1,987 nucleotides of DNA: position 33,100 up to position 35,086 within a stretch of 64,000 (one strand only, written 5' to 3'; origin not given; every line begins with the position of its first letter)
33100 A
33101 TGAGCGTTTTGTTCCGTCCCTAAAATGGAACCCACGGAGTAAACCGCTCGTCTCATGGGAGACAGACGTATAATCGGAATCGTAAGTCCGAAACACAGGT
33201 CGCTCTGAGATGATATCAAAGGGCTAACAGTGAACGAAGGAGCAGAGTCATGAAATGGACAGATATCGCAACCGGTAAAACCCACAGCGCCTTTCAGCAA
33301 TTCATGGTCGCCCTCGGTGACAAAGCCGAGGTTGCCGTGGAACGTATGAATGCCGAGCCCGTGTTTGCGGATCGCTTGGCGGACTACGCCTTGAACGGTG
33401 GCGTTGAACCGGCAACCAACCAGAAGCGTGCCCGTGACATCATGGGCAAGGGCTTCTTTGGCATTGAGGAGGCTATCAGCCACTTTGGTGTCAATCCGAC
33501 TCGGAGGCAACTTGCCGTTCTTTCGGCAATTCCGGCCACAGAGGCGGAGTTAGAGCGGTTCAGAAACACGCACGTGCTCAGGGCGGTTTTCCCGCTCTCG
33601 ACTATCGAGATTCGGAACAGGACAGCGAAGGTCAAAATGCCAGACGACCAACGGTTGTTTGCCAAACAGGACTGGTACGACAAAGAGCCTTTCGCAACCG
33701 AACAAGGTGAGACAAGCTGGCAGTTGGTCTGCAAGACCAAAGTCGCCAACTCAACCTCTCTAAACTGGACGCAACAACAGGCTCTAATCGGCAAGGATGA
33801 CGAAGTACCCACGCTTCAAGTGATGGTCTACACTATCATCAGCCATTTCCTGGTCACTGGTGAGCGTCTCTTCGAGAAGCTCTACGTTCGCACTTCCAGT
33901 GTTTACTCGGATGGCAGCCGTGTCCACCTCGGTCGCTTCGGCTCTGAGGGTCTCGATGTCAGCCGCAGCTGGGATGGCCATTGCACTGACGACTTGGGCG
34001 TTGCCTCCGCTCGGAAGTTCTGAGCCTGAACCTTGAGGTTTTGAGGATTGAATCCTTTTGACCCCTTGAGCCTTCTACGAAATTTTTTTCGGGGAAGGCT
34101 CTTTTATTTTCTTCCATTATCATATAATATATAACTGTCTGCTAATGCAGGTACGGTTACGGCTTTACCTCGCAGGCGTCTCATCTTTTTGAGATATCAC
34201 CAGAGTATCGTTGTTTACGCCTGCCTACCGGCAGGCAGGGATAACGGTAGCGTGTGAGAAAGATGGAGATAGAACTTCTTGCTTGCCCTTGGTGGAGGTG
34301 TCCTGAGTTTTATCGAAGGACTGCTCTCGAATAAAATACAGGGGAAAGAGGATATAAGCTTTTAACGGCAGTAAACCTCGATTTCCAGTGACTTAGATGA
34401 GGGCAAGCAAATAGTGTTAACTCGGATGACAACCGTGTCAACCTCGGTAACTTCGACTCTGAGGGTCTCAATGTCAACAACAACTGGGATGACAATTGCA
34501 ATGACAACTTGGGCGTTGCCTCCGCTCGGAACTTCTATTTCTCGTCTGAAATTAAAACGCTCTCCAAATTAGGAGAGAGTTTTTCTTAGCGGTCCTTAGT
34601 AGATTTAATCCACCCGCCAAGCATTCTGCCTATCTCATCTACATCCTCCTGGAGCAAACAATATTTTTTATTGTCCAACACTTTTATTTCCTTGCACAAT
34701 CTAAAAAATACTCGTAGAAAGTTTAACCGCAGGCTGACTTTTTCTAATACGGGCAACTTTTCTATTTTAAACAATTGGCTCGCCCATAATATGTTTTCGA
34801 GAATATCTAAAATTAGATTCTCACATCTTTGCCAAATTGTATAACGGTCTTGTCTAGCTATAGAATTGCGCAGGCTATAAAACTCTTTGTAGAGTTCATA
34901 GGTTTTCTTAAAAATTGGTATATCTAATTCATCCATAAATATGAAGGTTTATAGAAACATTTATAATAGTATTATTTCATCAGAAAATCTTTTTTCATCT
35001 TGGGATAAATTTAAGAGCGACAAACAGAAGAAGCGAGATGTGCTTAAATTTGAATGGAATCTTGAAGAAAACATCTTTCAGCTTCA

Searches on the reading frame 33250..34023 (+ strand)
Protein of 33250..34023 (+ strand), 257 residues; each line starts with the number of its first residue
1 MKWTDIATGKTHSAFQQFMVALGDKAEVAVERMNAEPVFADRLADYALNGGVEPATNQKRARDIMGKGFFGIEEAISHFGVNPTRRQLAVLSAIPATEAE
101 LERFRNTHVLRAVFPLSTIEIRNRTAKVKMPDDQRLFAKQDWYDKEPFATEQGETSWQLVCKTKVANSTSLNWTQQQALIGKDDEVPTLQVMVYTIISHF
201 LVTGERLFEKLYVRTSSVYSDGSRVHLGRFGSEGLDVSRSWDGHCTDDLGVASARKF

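Call 10: search_protein_families(library=pfam, proteins=[window:33250-34023:+], max_evalue=0.01)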
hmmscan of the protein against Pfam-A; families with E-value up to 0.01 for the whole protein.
window:33250-34023:+ (257 aa): 0 families

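Call 12: find_homologous_proteins(query=window:33250-34020:+, max_evalue=0.001)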
Query window:33250-34020:+ (257 aa): 436 proteins with E <= 0.001 among 1358 candidates; the best 120 are listed.
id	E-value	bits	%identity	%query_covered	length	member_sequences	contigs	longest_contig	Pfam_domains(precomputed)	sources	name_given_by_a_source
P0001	8.0e-169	578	100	100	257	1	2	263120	-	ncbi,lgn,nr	ncbi:MAG: hypothetical protein NTW11_02535 [Candidatus Staskawiczbacteria bacterium]|nr:hypothetical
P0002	1.5e-105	371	69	100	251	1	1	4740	-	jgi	jgi:hypothetical protein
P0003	1.7e-101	357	68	100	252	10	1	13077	-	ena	-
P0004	4.1e-101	356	65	100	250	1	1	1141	-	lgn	-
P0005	1.2e-99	351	65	100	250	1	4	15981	-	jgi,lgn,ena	-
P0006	3.4e-98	346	66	92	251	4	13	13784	-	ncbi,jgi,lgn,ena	jgi:hypothetical protein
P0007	2.0e-97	344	65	100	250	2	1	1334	-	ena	-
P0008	3.8e-97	343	64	100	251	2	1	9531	-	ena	-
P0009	1.7e-92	328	62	100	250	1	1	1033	-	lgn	-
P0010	4.6e-92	326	64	100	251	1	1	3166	-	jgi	-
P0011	1.1e-91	325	60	100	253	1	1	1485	-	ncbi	-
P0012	2.2e-91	324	58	99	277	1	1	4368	-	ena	-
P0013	7.2e-91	323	57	100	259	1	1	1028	-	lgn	-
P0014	1.2e-90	322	61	100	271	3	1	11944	-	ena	-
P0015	4.1e-90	320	60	100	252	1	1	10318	-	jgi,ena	-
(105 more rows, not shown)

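Call 16: find_related_loci(query=A1, collection=genome_contigs, flank=10000)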
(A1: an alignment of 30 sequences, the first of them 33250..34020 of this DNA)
Query A1 (257 aa) in genome_contigs; peptide patterns used: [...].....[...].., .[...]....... (x = any residue, [..] = any of these).
275 stretches matched a pattern; 141 encode a relative of the query (tblastn E <= 1e-3); the best 80 are kept; 79 distinct loci.
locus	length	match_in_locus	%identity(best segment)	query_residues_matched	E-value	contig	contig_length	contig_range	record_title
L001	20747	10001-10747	68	1-257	2e-110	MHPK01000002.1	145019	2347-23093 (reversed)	MAG: Candidatus Staskawiczbacteria bacterium RIFOXYB1_FULL_38_37 rifoxyb1_full_scaffold_22, whole genome shotgun sequenc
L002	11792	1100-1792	66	1-237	3e-101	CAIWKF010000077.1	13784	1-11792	MAG: Candidatus Staskawiczbacteria bacterium isolate Loclat_bin-05792 genome assembly, contig: bin-05792:077/137, whole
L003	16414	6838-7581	60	2-257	1e-98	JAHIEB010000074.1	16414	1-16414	MAG: Patescibacteria group bacterium isolate KR11_0.1_MetaG.mb.105 KR11_0.1_MetaG.mb.105_k141_1208544, whole genome shot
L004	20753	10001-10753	58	1-257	1e-94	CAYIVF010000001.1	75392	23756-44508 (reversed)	MAG TPA_asm: uncultured Candidatus Saccharibacteria bacterium isolate ERP119705_co5_43 genome assembly, contig: NODE_240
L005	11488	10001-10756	56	1-256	2e-94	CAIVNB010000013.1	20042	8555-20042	uncultured bacterium isolate AlinenLipids_bin-5200 genome assembly, contig: bin-5200:13/88, whole genome shotgun sequenc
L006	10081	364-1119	59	1-256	3e-94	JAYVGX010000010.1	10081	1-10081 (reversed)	MAG: Candidatus Paceibacterota bacterium isolate GL47_Up_metabat_76 GL47_Up_metabat_76_9, whole genome shotgun sequence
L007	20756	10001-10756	56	1-256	2e-93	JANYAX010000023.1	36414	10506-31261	MAG: Candidatus Nomurabacteria bacterium isolate GL140_5_metabat_390 GL140_5_k141_2021366, whole genome shotgun sequence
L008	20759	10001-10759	55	1-256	7e-92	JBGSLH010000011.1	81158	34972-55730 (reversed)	MAG: Candidatus Paceibacteria bacterium isolate JTS-AC200 k141_4027333, whole genome shotgun sequence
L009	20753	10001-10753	53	3-256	4e-87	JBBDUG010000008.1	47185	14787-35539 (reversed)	MAG: Candidatus Paceibacterota bacterium isolate LejiaC_44_66 Lejia_C_1794_length_47185_cov_40, whole genome shotgun seq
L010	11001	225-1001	51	1-257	1e-85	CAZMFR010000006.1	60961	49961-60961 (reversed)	MAG TPA_asm: uncultured Candidatus Saccharibacteria bacterium isolate binchicken_co3_593 genome assembly, contig: NODE_1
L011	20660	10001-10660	56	1-256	6e-85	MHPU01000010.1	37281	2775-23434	MAG: Candidatus Staskawiczbacteria bacterium RIFOXYD1_FULL_32_13 rifoxyd1_full_scaffold_1839, whole genome shotgun seque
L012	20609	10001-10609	63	49-256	5e-85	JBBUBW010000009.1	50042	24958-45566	MAG: Patescibacteria group bacterium isolate H43-bin006_1 H43_bin006_1_000000000009, whole genome shotgun sequence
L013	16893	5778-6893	63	39-257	3e-84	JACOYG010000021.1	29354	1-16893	MAG: Candidatus Nealsonbacteria bacterium isolate NC_groundwater_173_Ag_S-0.1um_42_8 S4_GD2017_2_S1_scaffold_950, whole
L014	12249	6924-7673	58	4-257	3e-84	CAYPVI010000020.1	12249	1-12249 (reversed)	MAG TPA_asm: uncultured Candidatus Saccharibacteria bacterium isolate binchicken_co100_411 genome assembly, contig: NODE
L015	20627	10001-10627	63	42-257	8e-84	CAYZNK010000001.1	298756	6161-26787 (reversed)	MAG TPA_asm: uncultured Candidatus Saccharibacteria bacterium isolate SRP192927_co10_109 genome assembly, contig: NODE_1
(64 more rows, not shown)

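Call 23: predict_structure(alignment_id=A1)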
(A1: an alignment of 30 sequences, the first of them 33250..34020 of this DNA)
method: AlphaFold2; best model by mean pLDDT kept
length: 257 residues; sequences in the alignment: 30
mean_pLDDT: 54.9   pTM: 0.44
mean pLDDT of the five models: 54.9, 53.7, 52.8, 51.0, 44.4
residues with pLDDT >= 90: 0; 70-90: 65; 50-70: 70; < 50: 122
segments of 3 or more residues with pLDDT < 50: 1-6, 51-55, 128-131, 134-152, 162-176, 184-187, 197-257
pLDDT, mean of each block of 10 residues (from residue 1): 49 78 82 81 66 56 74 60 66 79 71 61 53 48 41 61 42 48 49 48 40 42 39 35 27 23
secondary structure, 60 per line:
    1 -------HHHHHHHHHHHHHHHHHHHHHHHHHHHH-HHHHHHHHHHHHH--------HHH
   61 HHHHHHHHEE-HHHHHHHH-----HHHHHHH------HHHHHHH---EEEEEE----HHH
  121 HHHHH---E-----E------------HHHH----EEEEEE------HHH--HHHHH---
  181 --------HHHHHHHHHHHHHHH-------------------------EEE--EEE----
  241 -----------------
elements in order: H8-35 H37-49 H58-68 H72-79 H85-91 H98-104 E108-113 H118-125 H148-151 E156-161 H173-177 H189-203 E229-231 E234-236

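Call 81: predict_structure(alignment_id=A6)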
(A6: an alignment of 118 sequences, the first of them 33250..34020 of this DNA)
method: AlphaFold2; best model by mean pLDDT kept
length: 257 residues; sequences in the alignment: 118
mean_pLDDT: 84.4   pTM: 0.75
mean pLDDT of the five models: 84.4, 73.8, 67.5, 66.4, 65.6
residues with pLDDT >= 90: 118; 70-90: 103; 50-70: 31; < 50: 5
segments of 3 or more residues with pLDDT < 50: 220-223
pLDDT, mean of each block of 10 residues (from residue 1): 86 93 94 91 80 75 95 92 92 91 95 93 81 71 81 93 87 87 90 92 86 71 59 71 63 87
secondary structure, 60 per line:
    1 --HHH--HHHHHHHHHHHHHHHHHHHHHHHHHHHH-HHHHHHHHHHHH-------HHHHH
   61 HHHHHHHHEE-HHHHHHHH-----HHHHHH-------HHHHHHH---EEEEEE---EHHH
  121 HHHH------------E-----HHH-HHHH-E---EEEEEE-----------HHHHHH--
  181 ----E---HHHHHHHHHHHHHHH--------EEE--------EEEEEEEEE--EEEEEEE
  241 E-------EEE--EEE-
elements in order: H8-35 H37-48 H56-68 H72-79 H85-90 H98-104 E108-113 H118-124 H147-150 E156-161 H173-178 H189-203 E212-214 E223-231 E234-241 E249-251 E254-256

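Call 83: fold_search(model_id=the predicted structure, library=pdb)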
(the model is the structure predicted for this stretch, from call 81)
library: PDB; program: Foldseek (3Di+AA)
matches with E <= 10: 100; with E <= 0.001: 0
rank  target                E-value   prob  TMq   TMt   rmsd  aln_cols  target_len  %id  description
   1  8q4e_A                3.8e-03  1.00  0.30  0.54   6.2       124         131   14  Structure of Legionella pneumophila Lcl C-terminal domain (released 2023-12-27)
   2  8oks_A                1.0e-01  0.94  0.29  0.60   4.3       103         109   10  Crystal structure of Bdellovibrio bacteriovorus Bd2740 C-terminal domain (released 2023-10-25)
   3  5n40                  1.9e-01  0.47  0.23  0.17   4.8        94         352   15  Structure of Yersinia pseudotuberculosis adhesin InvE (released 2017-04-12)
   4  6qki_D                1.9e-01  0.14  0.28  0.19  20.0       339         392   11  Native structure of EgtB from Chloracidobacterium thermophilum, a type II sulfoxide synthase (released 2019-03-27)
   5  8k5j                  2.7e-01  0.80  0.26  0.17   3.5       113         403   13  The structure of SenA in complex with N,N,N-trimethyl-histidine (released 2023-12-06)
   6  8fl0_ND               3.1e-01  0.03  0.13  0.14  17.9       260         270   10  Human nucleolar pre-60S ribosomal subunit (State H) (released 2023-07-12)
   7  6qki_C                3.3e-01  0.18  0.28  0.19  12.2       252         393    9  Native structure of EgtB from Chloracidobacterium thermophilum, a type II sulfoxide synthase (released 2019-03-27)
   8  6qkj_A                4.0e-01  0.14  0.26  0.18  12.5       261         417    8  EgtB from Chloracidobacterium thermophilum, a type II sulfoxide synthase in complex with N,N,N-trimethyl-histidine (released 2019-03-27)
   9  6o6m_B                4.0e-01  0.13  0.23  0.15  18.7       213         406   12  The Structure of EgtB (Cabther) (released 2019-07-31)
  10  6o6l_A                4.5e-01  0.08  0.26  0.17  20.1       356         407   11  The Structure of EgtB(Cabther) in complex with Hercynine (released 2019-07-31)
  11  8k5i                  5.1e-01  0.66  0.27  0.18   3.5       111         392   14  The structure of SenA in complex with N,N,N-trimethyl-histidine and thioglucose (released 2023-12-06)
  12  6qkj_B                5.5e-01  0.13  0.24  0.16  17.3       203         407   13  EgtB from Chloracidobacterium thermophilum, a type II sulfoxide synthase in complex with N,N,N-trimethyl-histidine (released 2019-03-27)
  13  4eps                  7.5e-01  0.14  0.17  0.10   9.6        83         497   13  Crystal structure of a fimbrial protein (BACOVA_04982) from Bacteroides ovatus ATCC 8483 at 1.85 A resolution (released 2012-06-13)
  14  9dft_A                8.5e-01  0.12  0.23  0.20  12.7       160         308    9  G1 domain of human aggrecan (released 2025-04-30)
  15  6qki_A                8.5e-01  0.07  0.28  0.19  19.9       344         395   11  Native structure of EgtB from Chloracidobacterium thermophilum, a type II sulfoxide synthase (released 2019-03-27)
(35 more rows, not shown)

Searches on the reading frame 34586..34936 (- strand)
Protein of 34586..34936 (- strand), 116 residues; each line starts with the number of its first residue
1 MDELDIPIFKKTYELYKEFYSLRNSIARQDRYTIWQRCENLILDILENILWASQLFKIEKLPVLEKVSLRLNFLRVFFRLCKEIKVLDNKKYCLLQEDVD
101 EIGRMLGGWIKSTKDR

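Call 10: search_protein_families(library=pfam, proteins=[window:34586-34936:-], max_evalue=0.01)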
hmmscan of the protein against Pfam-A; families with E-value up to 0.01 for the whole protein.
window:34586-34936:- (116 aa): 2 families
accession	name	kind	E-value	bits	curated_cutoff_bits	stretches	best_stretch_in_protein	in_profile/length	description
PF22296.2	bAvd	-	2.8e-16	60.4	40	1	8-112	3-106/107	bAvd-like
PF05635.17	23S_rRNA_IVP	-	0.0012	19.4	33.8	0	7-107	4-105/106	23S rRNA-intervening sequence protein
